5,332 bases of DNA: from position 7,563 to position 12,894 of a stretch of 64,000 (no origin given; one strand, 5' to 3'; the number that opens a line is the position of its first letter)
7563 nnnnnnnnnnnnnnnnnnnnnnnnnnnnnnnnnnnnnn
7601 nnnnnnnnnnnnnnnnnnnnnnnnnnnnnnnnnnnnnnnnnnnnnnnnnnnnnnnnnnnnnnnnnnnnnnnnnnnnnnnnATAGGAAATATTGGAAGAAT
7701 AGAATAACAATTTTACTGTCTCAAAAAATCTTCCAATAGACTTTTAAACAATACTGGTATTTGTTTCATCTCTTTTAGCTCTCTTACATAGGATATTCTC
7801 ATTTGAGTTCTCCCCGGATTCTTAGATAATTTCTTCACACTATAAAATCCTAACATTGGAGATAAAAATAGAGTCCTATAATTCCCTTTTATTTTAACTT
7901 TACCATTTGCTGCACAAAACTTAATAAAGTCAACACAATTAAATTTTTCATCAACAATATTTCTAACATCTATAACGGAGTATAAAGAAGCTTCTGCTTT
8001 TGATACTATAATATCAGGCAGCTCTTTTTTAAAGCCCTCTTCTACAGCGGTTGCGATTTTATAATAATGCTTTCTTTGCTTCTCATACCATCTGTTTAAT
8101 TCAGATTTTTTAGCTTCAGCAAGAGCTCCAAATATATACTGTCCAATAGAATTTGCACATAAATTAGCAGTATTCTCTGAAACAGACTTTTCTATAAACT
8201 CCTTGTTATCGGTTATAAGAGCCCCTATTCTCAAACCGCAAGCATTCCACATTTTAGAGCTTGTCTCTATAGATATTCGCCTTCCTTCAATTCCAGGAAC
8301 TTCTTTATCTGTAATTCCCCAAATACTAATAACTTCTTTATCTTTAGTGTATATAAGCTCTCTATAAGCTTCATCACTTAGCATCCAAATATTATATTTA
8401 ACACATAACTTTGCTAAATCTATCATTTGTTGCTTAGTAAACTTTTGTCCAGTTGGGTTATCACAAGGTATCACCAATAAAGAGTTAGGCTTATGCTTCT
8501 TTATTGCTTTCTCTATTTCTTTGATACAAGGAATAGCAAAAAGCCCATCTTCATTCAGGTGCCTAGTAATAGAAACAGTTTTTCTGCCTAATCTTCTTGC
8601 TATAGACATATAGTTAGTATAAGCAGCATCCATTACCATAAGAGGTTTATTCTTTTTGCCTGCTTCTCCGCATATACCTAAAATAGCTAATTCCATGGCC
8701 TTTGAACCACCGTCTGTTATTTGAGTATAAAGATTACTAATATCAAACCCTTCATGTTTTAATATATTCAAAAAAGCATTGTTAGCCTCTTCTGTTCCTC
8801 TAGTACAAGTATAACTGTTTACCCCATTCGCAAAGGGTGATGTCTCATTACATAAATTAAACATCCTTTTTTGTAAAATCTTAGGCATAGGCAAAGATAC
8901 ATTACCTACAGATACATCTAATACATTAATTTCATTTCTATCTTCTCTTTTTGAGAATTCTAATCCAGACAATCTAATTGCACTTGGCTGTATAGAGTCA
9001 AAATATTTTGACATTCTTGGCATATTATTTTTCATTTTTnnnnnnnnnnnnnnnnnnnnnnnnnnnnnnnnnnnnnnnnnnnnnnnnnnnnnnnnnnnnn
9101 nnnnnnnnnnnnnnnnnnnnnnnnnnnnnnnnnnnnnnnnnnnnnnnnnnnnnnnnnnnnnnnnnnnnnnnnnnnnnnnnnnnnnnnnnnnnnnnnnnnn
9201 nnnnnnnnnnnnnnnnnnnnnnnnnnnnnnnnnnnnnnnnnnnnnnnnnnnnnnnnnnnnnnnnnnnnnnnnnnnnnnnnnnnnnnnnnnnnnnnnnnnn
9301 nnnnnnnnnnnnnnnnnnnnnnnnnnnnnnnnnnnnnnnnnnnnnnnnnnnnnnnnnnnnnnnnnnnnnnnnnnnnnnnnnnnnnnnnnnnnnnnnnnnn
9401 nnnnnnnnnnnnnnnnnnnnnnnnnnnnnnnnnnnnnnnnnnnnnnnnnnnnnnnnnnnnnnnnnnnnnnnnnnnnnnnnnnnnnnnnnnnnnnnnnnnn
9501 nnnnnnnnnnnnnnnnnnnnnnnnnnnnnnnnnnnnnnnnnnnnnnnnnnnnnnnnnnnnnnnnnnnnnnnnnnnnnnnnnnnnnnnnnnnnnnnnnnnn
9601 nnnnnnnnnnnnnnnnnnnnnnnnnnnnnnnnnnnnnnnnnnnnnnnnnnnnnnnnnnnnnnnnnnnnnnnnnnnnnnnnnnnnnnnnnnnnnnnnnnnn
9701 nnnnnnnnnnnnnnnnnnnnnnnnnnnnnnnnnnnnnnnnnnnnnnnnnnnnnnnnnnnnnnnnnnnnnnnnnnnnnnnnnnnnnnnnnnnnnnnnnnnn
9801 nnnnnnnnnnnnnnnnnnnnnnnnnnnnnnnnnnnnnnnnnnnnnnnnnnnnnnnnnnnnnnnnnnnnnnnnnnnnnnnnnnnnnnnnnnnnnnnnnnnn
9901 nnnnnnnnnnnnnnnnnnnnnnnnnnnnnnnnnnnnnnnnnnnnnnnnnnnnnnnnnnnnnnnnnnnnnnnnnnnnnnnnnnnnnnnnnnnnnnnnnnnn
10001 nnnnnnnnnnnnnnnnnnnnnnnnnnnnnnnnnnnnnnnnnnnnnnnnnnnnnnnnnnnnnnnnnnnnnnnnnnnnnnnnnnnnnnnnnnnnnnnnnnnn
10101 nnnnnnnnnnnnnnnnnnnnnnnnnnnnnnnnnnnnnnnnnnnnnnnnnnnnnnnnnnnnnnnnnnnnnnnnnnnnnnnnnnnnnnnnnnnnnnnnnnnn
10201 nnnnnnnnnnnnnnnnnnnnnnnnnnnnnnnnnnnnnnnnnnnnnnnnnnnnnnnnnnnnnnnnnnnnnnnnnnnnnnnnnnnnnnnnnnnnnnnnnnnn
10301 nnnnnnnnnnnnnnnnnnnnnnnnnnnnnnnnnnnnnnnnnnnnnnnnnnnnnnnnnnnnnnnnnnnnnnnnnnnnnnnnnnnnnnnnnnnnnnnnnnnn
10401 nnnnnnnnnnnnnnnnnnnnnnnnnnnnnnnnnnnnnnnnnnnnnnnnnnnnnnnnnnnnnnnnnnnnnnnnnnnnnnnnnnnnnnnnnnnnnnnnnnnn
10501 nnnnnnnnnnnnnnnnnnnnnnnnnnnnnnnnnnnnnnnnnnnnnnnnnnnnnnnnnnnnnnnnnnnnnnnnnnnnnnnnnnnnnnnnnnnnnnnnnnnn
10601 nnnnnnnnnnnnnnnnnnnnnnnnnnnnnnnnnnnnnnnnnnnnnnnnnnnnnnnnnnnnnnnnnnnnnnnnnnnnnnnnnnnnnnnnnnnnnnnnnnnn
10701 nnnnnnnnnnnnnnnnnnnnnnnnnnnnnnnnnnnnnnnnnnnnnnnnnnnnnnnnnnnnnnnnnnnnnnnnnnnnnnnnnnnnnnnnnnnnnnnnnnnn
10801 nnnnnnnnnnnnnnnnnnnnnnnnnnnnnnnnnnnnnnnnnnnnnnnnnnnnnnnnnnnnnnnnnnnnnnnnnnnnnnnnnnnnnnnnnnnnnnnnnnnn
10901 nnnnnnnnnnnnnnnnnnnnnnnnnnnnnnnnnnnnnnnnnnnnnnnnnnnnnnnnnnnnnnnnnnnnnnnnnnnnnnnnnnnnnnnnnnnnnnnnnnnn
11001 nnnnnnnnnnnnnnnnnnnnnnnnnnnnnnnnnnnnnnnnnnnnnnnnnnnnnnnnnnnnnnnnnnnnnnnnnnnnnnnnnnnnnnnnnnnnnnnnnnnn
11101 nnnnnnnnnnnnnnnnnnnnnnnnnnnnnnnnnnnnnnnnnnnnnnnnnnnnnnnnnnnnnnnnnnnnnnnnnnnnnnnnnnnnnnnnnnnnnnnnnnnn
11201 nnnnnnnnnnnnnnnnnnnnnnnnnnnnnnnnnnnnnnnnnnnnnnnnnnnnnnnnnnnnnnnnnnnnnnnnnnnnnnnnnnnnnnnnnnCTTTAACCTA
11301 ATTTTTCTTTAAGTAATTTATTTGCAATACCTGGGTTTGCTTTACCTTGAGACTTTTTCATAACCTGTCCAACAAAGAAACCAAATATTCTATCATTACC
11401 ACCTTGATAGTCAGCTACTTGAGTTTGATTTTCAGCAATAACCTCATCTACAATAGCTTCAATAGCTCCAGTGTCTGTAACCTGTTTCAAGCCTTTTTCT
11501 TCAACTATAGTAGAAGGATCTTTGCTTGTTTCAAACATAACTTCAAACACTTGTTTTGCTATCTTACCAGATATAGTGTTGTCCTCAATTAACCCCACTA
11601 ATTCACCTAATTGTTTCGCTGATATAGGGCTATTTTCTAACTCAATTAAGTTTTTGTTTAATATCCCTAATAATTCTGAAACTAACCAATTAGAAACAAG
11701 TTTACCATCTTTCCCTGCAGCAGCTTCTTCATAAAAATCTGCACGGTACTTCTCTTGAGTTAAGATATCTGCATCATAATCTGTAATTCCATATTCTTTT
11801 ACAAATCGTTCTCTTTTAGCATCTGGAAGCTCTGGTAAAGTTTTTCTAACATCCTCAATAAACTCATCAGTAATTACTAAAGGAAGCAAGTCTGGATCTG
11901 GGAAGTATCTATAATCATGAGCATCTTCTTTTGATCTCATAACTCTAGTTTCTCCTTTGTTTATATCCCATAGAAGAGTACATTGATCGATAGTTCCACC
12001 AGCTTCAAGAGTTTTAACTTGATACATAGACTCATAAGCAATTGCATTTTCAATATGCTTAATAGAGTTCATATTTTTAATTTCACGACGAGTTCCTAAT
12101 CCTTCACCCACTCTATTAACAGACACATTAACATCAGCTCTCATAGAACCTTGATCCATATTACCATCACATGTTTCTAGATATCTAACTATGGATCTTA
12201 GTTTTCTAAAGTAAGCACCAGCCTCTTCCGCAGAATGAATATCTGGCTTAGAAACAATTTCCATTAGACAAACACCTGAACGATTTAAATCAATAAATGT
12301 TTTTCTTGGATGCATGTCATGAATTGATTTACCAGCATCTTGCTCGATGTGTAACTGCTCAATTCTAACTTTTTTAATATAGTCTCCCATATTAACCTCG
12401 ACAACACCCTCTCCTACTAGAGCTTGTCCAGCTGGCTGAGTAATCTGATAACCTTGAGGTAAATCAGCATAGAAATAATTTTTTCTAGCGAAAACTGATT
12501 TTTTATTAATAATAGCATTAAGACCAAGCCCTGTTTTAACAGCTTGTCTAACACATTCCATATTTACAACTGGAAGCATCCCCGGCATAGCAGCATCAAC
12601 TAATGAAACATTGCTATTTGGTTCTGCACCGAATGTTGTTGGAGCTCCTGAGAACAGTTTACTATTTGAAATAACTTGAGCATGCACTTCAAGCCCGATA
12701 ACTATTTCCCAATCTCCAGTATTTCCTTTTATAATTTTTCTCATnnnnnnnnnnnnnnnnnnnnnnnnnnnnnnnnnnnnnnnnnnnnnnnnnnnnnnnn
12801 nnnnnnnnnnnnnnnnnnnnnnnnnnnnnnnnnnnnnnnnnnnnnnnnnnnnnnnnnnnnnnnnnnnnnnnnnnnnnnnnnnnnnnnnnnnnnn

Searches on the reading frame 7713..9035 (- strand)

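Call 45: search_protein_families(library=ncbifam, proteins=[window:7713-9035:-], max_evalue=1e-10)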
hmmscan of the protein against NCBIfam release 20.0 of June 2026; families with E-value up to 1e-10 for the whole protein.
window:7713-9035:- (440 aa): 26 families (the best 25 are shown)
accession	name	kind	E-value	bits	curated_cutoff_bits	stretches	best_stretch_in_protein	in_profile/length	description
NF005744.0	PRK07568.1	subfamily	8.6e-55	186.1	389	1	7-437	2-393/398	pyridoxal phosphate-dependent aminotransferase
NF041364.1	GntC_guanitoxin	equivalog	1.4e-25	90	415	1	60-356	18-298/356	guanitoxin biosynthesis PLP-dependent (S)-gamma-hydroxy-L-arginine cyclodehydratase GntC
TIGR01265.1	tyr_nico_aTase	subfamily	1.3e-23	83.6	292.45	1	70-371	64-354/403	tyrosine/nicotianamine family aminotransferase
TIGR04350.1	C_S_lyase_PatB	subfamily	1.8e-21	76.5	340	1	81-361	62-329/384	PatB family C-S lyase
NF041091.1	asp_aminotase_Arch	equivalog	2.5e-21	75.9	550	1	29-334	20-305/376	aspartate aminotransferase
NF004770.0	PRK06108.1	subfamily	1.8e-19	69.9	422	1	33-371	33-349/396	pyridoxal phosphate-dependent aminotransferase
NF005732.0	PRK07550.1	equivalog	3.8e-19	69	366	1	26-338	22-312/389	aminotransferase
TIGR01264.1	tyr_amTase_E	equivalog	3.8e-19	68.8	474.25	1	71-359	65-341/403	tyrosine transaminase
NF005855.0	PRK07777.1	equivalog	4.2e-19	69.1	553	1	68-363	54-332/391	pyridoxal phosphate-dependent aminotransferase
NF005816.0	PRK07682.1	equivalog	4.7e-19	68.3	620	1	8-323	6-297/390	aminotransferase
NF005817.0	PRK07683.1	equivalog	8e-19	67.6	575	1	20-328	12-303/387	aminotransferase A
NF005334.0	PRK06855.1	equivalog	2.4e-18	66.2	443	1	129-359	119-345/434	pyridoxal phosphate-dependent aminotransferase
NF004975.0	PRK06348.1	equivalog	5.3e-16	58.6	549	1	37-360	30-328/384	pyridoxal phosphate-dependent aminotransferase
NF006230.0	PRK08363.1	equivalog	1.6e-14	53.5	534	1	68-297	59-273/398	alanine aminotransferase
NF005588.0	PRK07309.1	equivalog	2.1e-14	53.2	576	1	105-312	95-289/391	pyridoxal phosphate-dependent aminotransferase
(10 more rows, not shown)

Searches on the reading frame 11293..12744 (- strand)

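Call 45: search_protein_families(library=ncbifam, proteins=[window:11293-12744:-], max_evalue=1e-10)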
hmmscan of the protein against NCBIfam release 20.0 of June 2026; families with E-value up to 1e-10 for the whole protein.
window:11293-12744:- (483 aa): 9 families
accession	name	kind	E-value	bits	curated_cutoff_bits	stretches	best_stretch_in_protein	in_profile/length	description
NF004015.0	PRK05477.1-5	equivalog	6.1e-238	790.3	628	1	2-483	5-487/488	Asp-tRNA(Asn)/Glu-tRNA(Gln) amidotransferase subunit GatB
NF004014.0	PRK05477.1-4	equivalog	1.5e-203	676.8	414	1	11-482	2-474/475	Asp-tRNA(Asn)/Glu-tRNA(Gln) amidotransferase subunit GatB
NF004012.0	PRK05477.1-2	equivalog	2.4e-183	610.3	338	1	11-482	3-478/481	Asp-tRNA(Asn)/Glu-tRNA(Gln) amidotransferase subunit GatB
TIGR00133.1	gatB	equivalog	7.2e-163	542.5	314.8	1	11-482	3-480/481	Asp-tRNA(Asn)/Glu-tRNA(Gln) amidotransferase subunit GatB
NF004011.1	PRK05477.1-1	equivalog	7.1e-161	536.1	680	1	12-482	3-473/475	Asp-tRNA(Asn)/Glu-tRNA(Gln) amidotransferase subunit GatB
NF004013.0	PRK05477.1-3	equivalog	7.4e-129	430.5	653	1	11-482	16-499/501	Asp-tRNA(Asn)/Glu-tRNA(Gln) amidotransferase subunit GatB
NF003107.0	PRK04028.1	equivalog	5.3e-46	157.2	456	2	262-482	412-624/630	Glu-tRNA(Gln) amidotransferase subunit GatE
NF011291.0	PRK14703.1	equivalog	4.5e-41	140.9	681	1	304-483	593-768/769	glutamine--tRNA ligase/YqeY domain fusion protein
TIGR00134.1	gatE_arch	equivalog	7.5e-36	123.5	319.55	2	264-482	408-618/622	Glu-tRNA(Gln) amidotransferase subunit GatE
